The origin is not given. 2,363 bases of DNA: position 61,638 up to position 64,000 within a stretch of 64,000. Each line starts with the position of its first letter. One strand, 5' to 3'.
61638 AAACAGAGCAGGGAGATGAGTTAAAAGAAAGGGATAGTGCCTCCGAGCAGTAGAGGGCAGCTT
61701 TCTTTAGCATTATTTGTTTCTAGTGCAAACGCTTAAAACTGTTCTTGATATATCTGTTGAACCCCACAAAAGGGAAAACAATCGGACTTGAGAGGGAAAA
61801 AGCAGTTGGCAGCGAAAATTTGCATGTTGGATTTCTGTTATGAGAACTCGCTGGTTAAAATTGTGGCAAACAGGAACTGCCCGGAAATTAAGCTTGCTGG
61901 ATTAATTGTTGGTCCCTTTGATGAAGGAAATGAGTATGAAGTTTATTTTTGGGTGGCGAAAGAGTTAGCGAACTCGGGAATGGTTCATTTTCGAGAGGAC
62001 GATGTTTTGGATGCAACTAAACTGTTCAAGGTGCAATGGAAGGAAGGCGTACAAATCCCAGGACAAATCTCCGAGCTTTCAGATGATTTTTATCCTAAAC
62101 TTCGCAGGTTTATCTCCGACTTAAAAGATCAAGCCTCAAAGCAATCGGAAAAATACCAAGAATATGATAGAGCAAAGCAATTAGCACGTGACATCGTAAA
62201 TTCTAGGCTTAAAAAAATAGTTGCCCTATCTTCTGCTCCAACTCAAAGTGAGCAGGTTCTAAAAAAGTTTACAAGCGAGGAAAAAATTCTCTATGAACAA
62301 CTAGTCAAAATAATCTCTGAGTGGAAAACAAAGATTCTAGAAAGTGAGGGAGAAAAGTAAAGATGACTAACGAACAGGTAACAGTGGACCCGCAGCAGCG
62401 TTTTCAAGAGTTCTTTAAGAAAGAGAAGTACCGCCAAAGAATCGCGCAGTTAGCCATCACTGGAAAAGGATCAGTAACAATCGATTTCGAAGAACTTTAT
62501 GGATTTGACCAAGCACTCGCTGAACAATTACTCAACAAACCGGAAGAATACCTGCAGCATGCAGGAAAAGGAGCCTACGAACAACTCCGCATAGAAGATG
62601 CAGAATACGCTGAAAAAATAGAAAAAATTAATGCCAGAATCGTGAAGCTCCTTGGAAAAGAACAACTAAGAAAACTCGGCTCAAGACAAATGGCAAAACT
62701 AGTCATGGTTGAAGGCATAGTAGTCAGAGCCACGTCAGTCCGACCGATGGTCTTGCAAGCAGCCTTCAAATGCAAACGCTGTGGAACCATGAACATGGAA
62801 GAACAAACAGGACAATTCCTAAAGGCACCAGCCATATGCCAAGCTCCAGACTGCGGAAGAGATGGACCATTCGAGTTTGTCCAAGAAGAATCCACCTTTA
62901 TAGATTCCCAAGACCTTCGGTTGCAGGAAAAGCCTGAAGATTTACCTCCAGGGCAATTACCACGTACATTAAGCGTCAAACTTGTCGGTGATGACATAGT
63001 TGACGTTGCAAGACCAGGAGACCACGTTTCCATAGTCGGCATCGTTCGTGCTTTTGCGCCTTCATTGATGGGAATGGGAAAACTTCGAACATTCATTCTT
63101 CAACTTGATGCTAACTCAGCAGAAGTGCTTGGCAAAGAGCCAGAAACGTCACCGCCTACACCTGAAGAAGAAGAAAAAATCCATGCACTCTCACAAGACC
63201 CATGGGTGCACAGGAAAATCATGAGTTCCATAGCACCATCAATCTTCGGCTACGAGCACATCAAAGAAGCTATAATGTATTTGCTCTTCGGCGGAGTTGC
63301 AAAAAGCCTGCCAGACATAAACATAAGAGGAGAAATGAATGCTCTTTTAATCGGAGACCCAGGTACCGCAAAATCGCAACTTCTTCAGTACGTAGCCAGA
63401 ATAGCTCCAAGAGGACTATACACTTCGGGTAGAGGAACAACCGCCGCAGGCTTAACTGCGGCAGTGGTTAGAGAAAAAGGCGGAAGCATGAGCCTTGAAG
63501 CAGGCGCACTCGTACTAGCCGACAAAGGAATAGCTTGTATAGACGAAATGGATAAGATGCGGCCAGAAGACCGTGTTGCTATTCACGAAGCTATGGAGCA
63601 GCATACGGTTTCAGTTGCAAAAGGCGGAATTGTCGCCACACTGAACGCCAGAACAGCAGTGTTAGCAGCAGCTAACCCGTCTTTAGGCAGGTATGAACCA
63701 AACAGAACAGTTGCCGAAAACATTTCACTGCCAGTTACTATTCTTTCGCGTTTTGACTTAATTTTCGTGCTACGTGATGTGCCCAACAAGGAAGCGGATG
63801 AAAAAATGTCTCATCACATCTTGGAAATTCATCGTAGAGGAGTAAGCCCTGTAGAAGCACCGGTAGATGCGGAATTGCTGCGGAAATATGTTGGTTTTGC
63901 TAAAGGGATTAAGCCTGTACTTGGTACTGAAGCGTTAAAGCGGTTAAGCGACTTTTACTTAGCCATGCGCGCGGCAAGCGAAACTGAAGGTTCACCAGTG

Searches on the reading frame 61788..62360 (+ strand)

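Call 46: search_protein_families(library=pfam, proteins=[window:61788-62360:+], max_evalue=0.00001)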
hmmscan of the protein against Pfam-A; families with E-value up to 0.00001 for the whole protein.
window:61788-62360:+ (190 aa): 2 families
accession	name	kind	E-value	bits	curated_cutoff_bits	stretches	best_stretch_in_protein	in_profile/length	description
PF25005.1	PSF2_N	-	1.8e-07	31.5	27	1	14-62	5-53/60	PSF2 N-terminal domain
PF05916.17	Sld5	-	3.5e-06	27.6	22.3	1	98-183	22-101/102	GINS complex protein helical bundle domain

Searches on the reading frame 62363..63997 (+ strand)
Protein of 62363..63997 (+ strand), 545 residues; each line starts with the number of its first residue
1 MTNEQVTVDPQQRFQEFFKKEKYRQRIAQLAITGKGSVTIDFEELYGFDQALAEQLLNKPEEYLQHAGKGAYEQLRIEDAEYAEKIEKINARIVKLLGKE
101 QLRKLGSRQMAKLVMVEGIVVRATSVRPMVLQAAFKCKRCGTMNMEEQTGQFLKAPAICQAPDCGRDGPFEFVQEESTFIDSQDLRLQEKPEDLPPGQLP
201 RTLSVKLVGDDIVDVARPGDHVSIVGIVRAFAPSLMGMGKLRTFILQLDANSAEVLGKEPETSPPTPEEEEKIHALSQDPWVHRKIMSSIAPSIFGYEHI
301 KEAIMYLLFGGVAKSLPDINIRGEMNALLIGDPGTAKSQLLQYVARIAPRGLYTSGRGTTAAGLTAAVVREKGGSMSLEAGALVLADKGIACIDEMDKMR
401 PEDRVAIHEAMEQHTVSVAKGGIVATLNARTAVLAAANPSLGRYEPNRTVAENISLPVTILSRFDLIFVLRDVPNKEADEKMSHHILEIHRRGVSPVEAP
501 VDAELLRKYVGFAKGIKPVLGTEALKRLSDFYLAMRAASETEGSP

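Call 46: search_protein_families(library=pfam, proteins=[window:62363-63997:+], max_evalue=0.00001)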
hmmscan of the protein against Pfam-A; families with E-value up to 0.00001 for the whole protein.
window:62363-63997:+ (545 aa): 5 families
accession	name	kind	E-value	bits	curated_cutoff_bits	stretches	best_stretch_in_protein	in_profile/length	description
PF00493.29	MCM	-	5.7e-94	313.8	23.3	1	270-490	2-224/224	MCM P-loop domain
PF17207.9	MCM_OB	-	1.5e-36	125.3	24.8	1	101-230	1-124/126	MCM OB domain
PF14551.11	MCM_N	-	3.3e-11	43.9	24.9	1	11-93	1-93/95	MCM N-terminal domain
PF01078.27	Mg_chelatase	-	2.7e-09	37.2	20.3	1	373-441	92-160/207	Magnesium chelatase, subunit ChlI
PF07728.20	AAA_5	-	1.5e-08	35.2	22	1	327-440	2-124/139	AAA domain (dynein-related subfamily)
